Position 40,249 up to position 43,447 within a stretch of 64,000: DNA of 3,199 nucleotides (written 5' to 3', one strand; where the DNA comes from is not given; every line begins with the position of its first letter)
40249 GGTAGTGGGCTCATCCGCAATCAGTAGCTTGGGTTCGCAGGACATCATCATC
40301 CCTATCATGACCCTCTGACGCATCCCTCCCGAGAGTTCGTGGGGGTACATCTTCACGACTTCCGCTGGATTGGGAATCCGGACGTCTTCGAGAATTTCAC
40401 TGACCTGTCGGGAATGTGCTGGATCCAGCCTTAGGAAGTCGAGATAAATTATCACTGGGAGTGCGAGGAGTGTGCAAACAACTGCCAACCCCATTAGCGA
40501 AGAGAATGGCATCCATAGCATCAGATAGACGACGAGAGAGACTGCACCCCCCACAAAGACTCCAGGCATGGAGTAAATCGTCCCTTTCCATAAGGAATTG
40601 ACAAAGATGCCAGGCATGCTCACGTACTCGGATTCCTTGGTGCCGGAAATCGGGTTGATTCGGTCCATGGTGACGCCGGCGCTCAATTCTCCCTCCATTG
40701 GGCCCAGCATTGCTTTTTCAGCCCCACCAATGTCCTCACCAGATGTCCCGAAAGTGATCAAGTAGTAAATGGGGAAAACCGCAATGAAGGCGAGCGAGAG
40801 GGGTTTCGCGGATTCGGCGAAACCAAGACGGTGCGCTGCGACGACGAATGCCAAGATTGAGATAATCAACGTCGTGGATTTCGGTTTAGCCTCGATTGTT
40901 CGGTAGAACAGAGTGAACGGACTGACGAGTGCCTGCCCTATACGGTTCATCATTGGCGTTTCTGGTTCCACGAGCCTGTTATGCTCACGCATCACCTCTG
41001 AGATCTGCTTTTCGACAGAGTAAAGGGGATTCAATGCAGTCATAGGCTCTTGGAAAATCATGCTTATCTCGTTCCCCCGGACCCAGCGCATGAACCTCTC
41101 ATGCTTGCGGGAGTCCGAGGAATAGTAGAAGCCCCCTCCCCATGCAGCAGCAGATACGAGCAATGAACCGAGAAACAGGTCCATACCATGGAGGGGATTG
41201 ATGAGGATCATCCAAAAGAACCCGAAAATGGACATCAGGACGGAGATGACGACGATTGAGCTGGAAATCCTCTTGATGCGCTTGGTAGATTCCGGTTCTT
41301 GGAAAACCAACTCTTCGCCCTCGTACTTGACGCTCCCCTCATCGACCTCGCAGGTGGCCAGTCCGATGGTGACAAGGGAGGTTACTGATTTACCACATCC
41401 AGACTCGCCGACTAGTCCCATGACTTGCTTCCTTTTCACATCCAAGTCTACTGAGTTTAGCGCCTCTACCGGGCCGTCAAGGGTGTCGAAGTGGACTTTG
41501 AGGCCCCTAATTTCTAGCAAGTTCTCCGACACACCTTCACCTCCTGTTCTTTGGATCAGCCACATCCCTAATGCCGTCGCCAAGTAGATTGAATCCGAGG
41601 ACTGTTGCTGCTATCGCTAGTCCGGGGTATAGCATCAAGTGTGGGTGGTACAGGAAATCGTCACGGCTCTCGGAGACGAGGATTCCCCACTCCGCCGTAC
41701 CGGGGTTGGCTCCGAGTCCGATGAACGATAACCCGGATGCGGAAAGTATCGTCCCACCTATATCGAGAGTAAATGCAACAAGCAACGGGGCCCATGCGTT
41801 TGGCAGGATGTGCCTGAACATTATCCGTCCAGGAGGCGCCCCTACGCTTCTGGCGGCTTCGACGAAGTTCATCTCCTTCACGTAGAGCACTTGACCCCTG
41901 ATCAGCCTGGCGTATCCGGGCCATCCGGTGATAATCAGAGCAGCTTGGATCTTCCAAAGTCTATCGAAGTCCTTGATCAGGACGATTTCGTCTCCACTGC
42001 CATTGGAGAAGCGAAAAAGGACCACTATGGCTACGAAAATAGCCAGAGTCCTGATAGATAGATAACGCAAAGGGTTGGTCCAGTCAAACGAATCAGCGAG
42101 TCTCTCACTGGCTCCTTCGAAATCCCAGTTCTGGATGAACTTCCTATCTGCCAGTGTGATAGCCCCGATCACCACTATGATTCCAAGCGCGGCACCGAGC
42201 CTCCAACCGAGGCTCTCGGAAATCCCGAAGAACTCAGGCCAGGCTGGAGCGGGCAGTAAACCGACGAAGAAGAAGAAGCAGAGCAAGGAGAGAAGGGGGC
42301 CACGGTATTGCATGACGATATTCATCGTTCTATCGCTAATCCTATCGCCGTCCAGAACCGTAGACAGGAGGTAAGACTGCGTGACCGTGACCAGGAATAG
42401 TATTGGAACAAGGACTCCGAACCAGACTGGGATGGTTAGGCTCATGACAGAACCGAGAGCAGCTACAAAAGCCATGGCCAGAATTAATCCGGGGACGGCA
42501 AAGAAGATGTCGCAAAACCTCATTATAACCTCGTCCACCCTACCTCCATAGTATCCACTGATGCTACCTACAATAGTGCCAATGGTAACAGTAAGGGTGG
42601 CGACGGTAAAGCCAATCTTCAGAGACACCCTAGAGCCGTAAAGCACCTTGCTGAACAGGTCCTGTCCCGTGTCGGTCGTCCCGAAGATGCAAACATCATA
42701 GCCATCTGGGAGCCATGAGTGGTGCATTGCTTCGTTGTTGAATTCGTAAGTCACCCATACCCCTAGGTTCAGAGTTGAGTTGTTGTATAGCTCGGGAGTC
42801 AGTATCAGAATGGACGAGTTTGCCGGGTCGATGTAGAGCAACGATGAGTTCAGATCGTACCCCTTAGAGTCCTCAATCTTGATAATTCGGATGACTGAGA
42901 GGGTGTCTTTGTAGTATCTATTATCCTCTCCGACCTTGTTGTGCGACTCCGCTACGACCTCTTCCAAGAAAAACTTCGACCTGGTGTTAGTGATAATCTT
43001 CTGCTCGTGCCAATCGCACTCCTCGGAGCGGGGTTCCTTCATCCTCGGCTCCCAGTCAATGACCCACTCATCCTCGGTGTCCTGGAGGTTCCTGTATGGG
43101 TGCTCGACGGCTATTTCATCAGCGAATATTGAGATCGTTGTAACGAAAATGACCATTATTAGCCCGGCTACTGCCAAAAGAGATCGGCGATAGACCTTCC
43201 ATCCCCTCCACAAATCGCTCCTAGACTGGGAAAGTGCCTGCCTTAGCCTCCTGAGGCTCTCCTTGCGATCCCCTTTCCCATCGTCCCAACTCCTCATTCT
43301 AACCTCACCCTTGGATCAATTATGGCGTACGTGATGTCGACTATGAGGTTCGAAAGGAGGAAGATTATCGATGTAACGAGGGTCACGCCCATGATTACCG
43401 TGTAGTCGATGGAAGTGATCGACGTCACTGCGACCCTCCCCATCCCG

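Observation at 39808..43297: ABC-transporter ATPase with transmembrane-like insertions inside its nucleotide-binding domain, next to a permease with four extra helices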

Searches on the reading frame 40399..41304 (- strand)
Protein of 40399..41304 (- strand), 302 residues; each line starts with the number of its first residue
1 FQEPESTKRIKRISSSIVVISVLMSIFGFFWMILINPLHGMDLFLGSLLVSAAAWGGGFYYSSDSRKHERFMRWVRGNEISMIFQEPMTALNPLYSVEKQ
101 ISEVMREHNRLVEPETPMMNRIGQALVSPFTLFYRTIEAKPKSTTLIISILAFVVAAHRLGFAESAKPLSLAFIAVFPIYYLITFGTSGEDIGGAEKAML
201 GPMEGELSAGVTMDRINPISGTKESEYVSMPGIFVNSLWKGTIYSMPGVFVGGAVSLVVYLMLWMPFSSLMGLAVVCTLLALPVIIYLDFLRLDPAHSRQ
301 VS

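Call 22: search_protein_representatives(alignment_id=A2)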
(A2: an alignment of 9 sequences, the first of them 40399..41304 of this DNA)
Query: 9 sequences, 296 profile positions. Proteins with E-value up to 0.001 (for the whole library): 12140; up to 1e-10: 393; up to 1e-30: 9. The best 150 are listed.
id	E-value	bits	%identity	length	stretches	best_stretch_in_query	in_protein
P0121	6.7e-118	409.9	-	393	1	1-281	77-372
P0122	8.4e-79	281.6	-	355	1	1-184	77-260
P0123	1.6e-76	274.1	-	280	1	1-181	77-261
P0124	3.7e-72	259.8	-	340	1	1-185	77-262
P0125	3.1e-58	214.0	-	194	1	1-118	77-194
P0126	1.7e-56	208.4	-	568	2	1-168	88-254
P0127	4.1e-48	180.8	-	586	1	12-295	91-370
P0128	2.8e-42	161.7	-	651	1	1-295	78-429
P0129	1.7e-34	136.1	-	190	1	153-296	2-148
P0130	8.3e-29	117.4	-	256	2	71-111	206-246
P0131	6.2e-28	114.6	-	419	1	82-295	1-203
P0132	3.3e-26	108.9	-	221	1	4-118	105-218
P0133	6.3e-26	108.0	-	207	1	72-181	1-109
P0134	8.1e-24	101.0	-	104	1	82-181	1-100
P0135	2.9e-23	99.2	-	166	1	82-202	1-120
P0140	6.5e-18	81.6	-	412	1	69-194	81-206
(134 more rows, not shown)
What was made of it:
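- Tried and rejected: The insertion-region profile search was swamped below about rank 20 by hits to the 40-residue Q-loop core (call 22).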

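Call 25: find_encoding_contigs(protein=P0140, flank=8000, max_places=4)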
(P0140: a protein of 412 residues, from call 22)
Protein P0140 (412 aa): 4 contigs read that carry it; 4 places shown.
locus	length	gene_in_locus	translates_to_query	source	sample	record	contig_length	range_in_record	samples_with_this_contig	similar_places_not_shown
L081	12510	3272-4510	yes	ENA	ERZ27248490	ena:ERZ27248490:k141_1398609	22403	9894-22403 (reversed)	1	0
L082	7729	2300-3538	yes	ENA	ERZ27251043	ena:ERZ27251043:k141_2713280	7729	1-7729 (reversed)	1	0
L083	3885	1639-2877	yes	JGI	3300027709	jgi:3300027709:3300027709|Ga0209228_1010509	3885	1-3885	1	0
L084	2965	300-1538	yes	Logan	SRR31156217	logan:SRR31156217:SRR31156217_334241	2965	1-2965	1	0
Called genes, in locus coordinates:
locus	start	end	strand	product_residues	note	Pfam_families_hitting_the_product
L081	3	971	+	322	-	?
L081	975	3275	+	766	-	PF00528:BPD_transp_1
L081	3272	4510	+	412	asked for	PF00005:ABC_tran, PF13304:AAA_21 (weak), PF08352:oligo_HPY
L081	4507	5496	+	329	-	PF02463:SMC_N (weak), PF00005:ABC_tran, PF13304:AAA_21, PF08352:oligo_HPY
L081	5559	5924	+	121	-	-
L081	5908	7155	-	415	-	PF05977:MFS_3, PF07690:MFS_1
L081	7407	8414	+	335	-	PF03951:Gln-synt_N, PF00120:Gln-synt_C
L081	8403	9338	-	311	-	PF01266:DAO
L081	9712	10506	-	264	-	PF02517:Rce1-like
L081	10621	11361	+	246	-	PF01940:DUF92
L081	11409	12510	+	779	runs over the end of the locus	-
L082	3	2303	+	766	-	PF00528:BPD_transp_1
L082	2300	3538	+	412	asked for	PF00005:ABC_tran, PF13304:AAA_21 (weak), PF08352:oligo_HPY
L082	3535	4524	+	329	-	PF02463:SMC_N (weak), PF00005:ABC_tran, PF13304:AAA_21, PF08352:oligo_HPY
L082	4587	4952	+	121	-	-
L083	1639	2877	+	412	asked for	PF00005:ABC_tran, PF13304:AAA_21 (weak), PF08352:oligo_HPY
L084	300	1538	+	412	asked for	PF00005:ABC_tran, PF13304:AAA_21 (weak), PF08352:oligo_HPY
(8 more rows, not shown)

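Call 26: find_encoding_contigs(protein=P0128, flank=8000, max_places=4)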
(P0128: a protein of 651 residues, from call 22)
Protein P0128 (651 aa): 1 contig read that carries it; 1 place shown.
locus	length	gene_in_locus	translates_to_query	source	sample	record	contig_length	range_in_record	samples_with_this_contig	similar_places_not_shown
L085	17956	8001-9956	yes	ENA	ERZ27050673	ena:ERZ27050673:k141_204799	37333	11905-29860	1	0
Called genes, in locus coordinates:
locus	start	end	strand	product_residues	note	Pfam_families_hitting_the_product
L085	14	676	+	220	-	PF00121:TIM, PF05690:ThiG (faint)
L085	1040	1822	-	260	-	-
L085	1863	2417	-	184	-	-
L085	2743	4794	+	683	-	PF00496:SBP_bac_5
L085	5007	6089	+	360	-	PF19300:BPD_transp_1_N, PF00528:BPD_transp_1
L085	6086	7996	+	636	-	PF00528:BPD_transp_1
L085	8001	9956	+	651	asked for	PF00005:ABC_tran, PF08352:oligo_HPY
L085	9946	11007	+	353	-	PF02463:SMC_N (weak), PF00005:ABC_tran, PF13304:AAA_21, PF08352:oligo_HPY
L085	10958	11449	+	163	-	-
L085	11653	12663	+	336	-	PF03951:Gln-synt_N, PF00120:Gln-synt_C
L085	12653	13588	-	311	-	PF01266:DAO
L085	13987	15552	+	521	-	PF13367:PrsW-protease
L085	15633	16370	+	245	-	PF01940:DUF92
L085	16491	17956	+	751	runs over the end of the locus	-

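Call 29: find_homologous_proteins(query=P0140, max_evalue=1e-20)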
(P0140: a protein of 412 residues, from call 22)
Query P0140 (412 aa): 8000 proteins with E <= 1e-20 among 8000 candidates; the best 120 are listed.
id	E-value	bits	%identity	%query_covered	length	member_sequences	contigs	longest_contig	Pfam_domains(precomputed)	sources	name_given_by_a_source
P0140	1.8e-271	918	100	100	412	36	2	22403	PF00005.34,PF08352.18,PF13304.13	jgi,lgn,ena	-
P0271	1.9e-228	776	87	98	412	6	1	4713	PF00005.34,PF08352.18,PF13304.13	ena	-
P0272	1.7e-194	664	75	98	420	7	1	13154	PF00005.34,PF08352.18,PF13304.13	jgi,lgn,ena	-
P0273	7.7e-194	662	76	97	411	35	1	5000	PF00005.34,PF08352.18,PF13304.13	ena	-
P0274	4.1e-188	643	74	98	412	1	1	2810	PF00005.34,PF08352.18,PF13304.13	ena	-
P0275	2.9e-166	571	69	96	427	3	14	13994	PF00005.34,PF08352.18,PF13304.13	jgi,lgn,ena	jgi:peptide/nickel transport system ATP-binding protein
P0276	4.9e-158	544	66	94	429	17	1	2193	PF00005.34,PF08352.18,PF13304.13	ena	-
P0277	3.3e-156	538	66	94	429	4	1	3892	PF00005.34,PF08352.18,PF13304.13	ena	-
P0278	4.1e-155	535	65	95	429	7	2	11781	PF00005.34,PF02463.26,PF08352.18,PF13304.13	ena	-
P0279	3.1e-154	532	67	90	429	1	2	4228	PF00005.34,PF02463.26,PF08352.18,PF13304.13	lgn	-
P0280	1.4e-152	526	64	95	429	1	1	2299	PF00005.34,PF02463.26,PF08352.18,PF13304.13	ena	-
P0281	2.0e-152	526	50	61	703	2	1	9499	PF00005.34,PF00006.32,PF00004.36,PF13401.13,PF02463.26,PF08352.18,PF01078.28,PF13304.13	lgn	-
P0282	2.0e-152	526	50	61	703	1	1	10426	PF00005.34,PF00006.32,PF00004.36,PF13401.13,PF02463.26,PF08352.18,PF01078.28,PF13304.13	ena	-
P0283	3.0e-152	525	50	61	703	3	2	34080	PF00005.34,PF00006.32,PF13401.13,PF02463.26,PF08352.18,PF01078.28,PF13304.13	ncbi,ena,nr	ncbi:ABC transporter ATP-binding protein [Verrucomicrobia bacterium]|nr:ABC transporter ATP-binding 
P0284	5.4e-152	524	64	95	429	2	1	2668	PF00005.34,PF08352.18,PF13304.13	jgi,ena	-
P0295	1.8e-140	487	61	90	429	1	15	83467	PF00005.34,PF08352.18,PF13304.13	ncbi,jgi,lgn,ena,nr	ncbi:MAG TPA: ABC transporter ATP-binding protein [Candidatus Thalassarchaeaceae archaeon]|nr:ABC tr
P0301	1.2e-137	477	53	78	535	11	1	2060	PF00005.34,PF08352.18,PF13304.13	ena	-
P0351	9.3e-131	455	64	59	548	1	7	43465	PF00005.34,PF08352.18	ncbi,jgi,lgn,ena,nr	ncbi:MAG: hypothetical protein CL975_00100 [Euryarchaeota archaeon]|nr:hypothetical protein [Euryarc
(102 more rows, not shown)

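Call 38: find_encoding_contigs(protein=P0351, flank=7000, max_places=1)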
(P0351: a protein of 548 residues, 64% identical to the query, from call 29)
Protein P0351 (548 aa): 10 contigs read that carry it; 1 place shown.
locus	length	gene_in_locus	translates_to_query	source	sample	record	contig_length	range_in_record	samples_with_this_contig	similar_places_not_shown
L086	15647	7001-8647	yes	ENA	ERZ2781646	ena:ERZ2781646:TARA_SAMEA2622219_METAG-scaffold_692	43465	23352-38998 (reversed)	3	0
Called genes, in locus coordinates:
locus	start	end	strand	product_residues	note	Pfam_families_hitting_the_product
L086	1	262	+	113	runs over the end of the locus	-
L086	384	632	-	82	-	-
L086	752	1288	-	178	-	-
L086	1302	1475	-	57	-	-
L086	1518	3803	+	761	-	PF00496:SBP_bac_5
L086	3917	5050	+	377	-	PF19300:BPD_transp_1_N, PF00528:BPD_transp_1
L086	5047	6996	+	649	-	PF00528:BPD_transp_1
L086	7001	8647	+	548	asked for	PF00005:ABC_tran, PF08352:oligo_HPY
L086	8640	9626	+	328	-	PF02463:SMC_N (weak), PF00005:ABC_tran, PF13304:AAA_21, PF08352:oligo_HPY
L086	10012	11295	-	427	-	PF05977:MFS_3, PF07690:MFS_1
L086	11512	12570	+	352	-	PF03951:Gln-synt_N, PF00120:Gln-synt_C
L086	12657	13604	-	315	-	PF01266:DAO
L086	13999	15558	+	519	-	PF13367:PrsW-protease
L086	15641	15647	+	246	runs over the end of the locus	PF01940:DUF92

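Call 39: find_encoding_contigs(protein=P0295, flank=7000, max_places=1)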
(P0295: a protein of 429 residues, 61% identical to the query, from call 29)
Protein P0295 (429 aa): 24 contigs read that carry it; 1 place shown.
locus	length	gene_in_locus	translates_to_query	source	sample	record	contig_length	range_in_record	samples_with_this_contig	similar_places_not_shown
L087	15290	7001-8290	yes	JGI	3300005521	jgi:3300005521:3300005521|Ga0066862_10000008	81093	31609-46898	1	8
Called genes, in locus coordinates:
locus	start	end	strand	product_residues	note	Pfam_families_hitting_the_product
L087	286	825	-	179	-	-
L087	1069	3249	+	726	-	-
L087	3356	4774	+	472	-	PF19300:BPD_transp_1_N, PF00528:BPD_transp_1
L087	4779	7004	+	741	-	PF00528:BPD_transp_1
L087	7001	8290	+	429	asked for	PF00005:ABC_tran, PF13304:AAA_21 (weak), PF08352:oligo_HPY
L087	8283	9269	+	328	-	PF00005:ABC_tran, PF02463:SMC_N (faint), PF13304:AAA_21 (faint), PF08352:oligo_HPY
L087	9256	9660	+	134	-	-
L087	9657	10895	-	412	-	PF05977:MFS_3, PF07690:MFS_1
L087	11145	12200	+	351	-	PF03951:Gln-synt_N, PF00120:Gln-synt_C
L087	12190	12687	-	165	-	PF00293:NUDIX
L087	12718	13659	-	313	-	PF01266:DAO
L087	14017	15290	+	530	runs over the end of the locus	PF13367:PrsW-protease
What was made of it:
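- Orthologous loci sharing the downstream Gln synthetase and DAO genes, most also MFS and PrsW, with OppD of 412, 429, 548 and 651 aa (calls 25, 26, 38, 39).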

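Call 40: find_encoding_contigs(protein=P0127, flank=7000, max_places=1)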
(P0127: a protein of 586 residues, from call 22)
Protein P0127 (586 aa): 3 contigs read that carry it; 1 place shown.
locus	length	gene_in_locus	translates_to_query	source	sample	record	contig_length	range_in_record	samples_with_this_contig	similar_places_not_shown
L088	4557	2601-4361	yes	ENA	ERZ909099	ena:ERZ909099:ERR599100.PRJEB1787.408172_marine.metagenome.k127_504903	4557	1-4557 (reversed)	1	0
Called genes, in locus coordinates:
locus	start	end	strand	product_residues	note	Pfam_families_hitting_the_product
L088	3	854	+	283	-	?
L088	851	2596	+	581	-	PF00528:BPD_transp_1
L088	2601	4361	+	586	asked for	PF00005:ABC_tran, PF08352:oligo_HPY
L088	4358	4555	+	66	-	?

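Call 41: find_encoding_contigs(protein=P0301, flank=7000, max_places=1)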
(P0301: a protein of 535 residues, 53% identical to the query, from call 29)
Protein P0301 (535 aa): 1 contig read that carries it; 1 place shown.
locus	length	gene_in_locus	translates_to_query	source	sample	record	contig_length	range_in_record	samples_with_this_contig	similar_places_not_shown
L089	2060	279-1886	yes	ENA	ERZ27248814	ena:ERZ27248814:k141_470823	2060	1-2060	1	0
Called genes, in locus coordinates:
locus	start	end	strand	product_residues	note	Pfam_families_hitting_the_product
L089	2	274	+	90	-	?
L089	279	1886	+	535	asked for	PF00005:ABC_tran, PF13304:AAA_21 (weak), PF08352:oligo_HPY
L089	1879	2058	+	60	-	?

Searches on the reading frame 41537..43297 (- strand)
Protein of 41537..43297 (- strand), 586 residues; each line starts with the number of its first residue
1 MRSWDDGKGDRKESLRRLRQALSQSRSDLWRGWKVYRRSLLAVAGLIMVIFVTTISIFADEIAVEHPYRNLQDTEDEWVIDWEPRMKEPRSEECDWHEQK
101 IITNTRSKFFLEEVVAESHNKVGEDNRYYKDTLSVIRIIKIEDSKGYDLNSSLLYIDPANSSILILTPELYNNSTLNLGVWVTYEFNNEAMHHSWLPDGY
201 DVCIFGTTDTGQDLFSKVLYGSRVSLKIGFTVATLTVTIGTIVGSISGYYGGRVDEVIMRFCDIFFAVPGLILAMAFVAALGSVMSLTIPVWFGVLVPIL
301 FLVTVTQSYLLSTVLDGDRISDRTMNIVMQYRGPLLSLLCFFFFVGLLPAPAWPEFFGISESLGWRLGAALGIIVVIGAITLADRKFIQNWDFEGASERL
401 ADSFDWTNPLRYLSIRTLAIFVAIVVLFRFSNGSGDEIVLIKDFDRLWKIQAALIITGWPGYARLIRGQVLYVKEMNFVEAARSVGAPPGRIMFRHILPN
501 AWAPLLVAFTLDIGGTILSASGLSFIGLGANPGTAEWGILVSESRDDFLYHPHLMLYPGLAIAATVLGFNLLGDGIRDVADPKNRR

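Call 3: search_protein_families(library=pfam, proteins=[window:41537-43297:-], max_evalue=0.01)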
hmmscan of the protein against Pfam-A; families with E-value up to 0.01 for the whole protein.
window:41537-43297:- (586 aa): 2 families
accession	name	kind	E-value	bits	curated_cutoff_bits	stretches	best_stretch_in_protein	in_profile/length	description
PF00528.27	BPD_transp_1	-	1.1e-28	100.7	26.4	2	417-585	32-183/184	Binding-protein-dependent transport system inner membrane component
PF12911.12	OppC_N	-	0.00013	22.2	23.9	1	31-68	5-39/53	N-terminal TM domain of oligopeptide transport permease C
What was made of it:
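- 41537..43297 (-): oppC, permease (586 aa). Pfam BPD_transp_1 in two stretches plus OppC_N (call 3).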

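Call 8: search_solved_structures(query=window:41537-43297:-, show_alignments=2)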
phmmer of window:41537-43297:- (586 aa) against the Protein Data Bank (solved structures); distinct sequences matched with E-value up to 0.001: 5.
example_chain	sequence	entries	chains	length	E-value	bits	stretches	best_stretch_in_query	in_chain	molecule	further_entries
8z1v_B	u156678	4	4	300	3.7e-48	167.7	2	452-584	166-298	Dipeptide transport system permease protein DppC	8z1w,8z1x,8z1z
8z1y_B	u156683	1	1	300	5.4e-47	163.9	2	452-584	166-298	Dipeptide transport system permease protein DppC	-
8z21_B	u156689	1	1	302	4.4e-39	137.7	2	449-585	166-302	Oligopeptide transport system permease protein OppC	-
8wd9_C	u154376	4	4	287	2.9e-33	118.5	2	445-585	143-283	Probable dipeptide-transport integral membrane protein ABC transporter DppC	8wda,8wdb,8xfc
8j5q_C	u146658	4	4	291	3.8e-31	111.5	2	456-585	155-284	Putative peptide transport permease protein Rv1282c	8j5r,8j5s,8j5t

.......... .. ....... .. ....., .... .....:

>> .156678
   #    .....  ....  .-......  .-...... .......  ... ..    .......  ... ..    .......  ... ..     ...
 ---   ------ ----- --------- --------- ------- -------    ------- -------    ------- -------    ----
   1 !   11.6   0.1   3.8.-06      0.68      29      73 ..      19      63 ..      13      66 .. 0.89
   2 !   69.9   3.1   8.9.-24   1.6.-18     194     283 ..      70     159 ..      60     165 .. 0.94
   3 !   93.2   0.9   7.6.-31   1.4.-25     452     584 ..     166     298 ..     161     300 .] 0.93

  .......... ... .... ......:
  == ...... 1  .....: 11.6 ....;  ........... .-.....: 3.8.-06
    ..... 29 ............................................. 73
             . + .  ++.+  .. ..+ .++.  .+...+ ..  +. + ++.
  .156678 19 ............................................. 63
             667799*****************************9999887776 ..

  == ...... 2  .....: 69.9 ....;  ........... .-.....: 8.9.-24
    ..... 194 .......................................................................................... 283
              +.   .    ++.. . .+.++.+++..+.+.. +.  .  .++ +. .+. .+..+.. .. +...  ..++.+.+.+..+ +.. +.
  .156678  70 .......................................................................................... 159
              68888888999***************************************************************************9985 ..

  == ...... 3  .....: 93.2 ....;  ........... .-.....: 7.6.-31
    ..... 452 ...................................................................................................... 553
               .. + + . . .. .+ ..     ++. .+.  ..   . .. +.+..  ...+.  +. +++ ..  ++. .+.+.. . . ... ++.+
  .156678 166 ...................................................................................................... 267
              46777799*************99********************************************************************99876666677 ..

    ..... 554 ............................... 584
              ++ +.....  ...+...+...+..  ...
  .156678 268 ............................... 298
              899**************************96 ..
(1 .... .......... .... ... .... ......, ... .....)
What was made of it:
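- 41537..43297 (-): Aligns to DppC in three blocks (call 8).
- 42719..43078 (-): OppC extra extracellular domain (aa 74-193) between TM1 and TM2. No counterpart in DppC: the gap lies between q73 and q194 (call 8).
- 41945..42448 (-): OppC insertion (aa 284-451) between core TM3 and TM4, with four TM-like segments (about 293-311, 335-353, 365-383, 410-428). DppC residues 159 to 166 correspond to q283 to q452 (call 8).
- On Type I peptide/nickel ABC importer (Opp/Dpp): OppC aligns to DppC (call 8).
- Checked: OppC: it aligns to E. coli DppC as q29-73, q194-283 and q452-584 (call 8).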

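Call 58: search_protein_families(library=ncbifam, proteins=[window:41537-43297:-], max_evalue=0.01)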
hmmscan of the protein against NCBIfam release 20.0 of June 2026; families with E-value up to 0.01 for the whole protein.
window:41537-43297:- (586 aa): 25 families
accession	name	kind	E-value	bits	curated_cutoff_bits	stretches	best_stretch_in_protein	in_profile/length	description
NF045476.1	Opp4C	equivalog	1.9e-68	230.8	350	2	446-583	139-278/278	oligopeptide ABC transporter permease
NF045474.1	Opp2C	equivalog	1.9e-68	230.6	300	2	447-580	102-235/236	nickel transporter permease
NF011662.0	PRK15082.1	equivalog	2.7e-67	227.3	484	2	452-584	168-300/303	glutathione ABC transporter permease GsiD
NF007376.0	PRK09881.1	equivalog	2.2e-65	220.6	434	2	448-584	157-293/298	D,D-dipeptide ABC transporter permease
TIGR02790.1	nickel_nikC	equivalog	2.3e-65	220.7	358.45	2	447-579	124-256/258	nickel ABC transporter permease subunit NikC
NF045473.1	Opp1C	equivalog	1.5e-63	214.8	350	2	449-583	132-266/267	nickel/cobalt ABC transporter permease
NF007738.0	PRK10417.1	equivalog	7.8e-59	199.4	335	2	450-583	137-270/277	nickel ABC transporter permease subunit NikC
NF045475.1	Opp3C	equivalog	2.5e-57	194.5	450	2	446-585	189-328/328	oligopeptide ABC transporter permease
NF008160.0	PRK10913.1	equivalog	3.4e-55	187.6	483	2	452-584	166-298/300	dipeptide ABC transporter permease DppC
NF047573.1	opine_perm_CntC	exception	6.4e-48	163.4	440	2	449-583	136-270/271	staphylopine uptake ABC transporter permease subunit CntC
NF011935.0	PRK15406.1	equivalog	3.9e-41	141.8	433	2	447-585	164-302/302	oligopeptide ABC transporter permease OppC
NF043080.1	MMSYN1_0166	equivalog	4.1e-35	121.2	370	2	446-585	163-306/307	oligopeptide ABC transporter permease OppC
NF011691.0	PRK15111.1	equivalog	4.1e-26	92.2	379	2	454-578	165-289/296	putrescine export ABC transporter permease SapC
NF011596.0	PRK15021.1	subfamily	2.8e-22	79.2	439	2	204-308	122-224/341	microcin C ABC transporter permease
NF045470.1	Opp2B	equivalog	1.9e-10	40.5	350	1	460-517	182-239/300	nickel ABC transporter permease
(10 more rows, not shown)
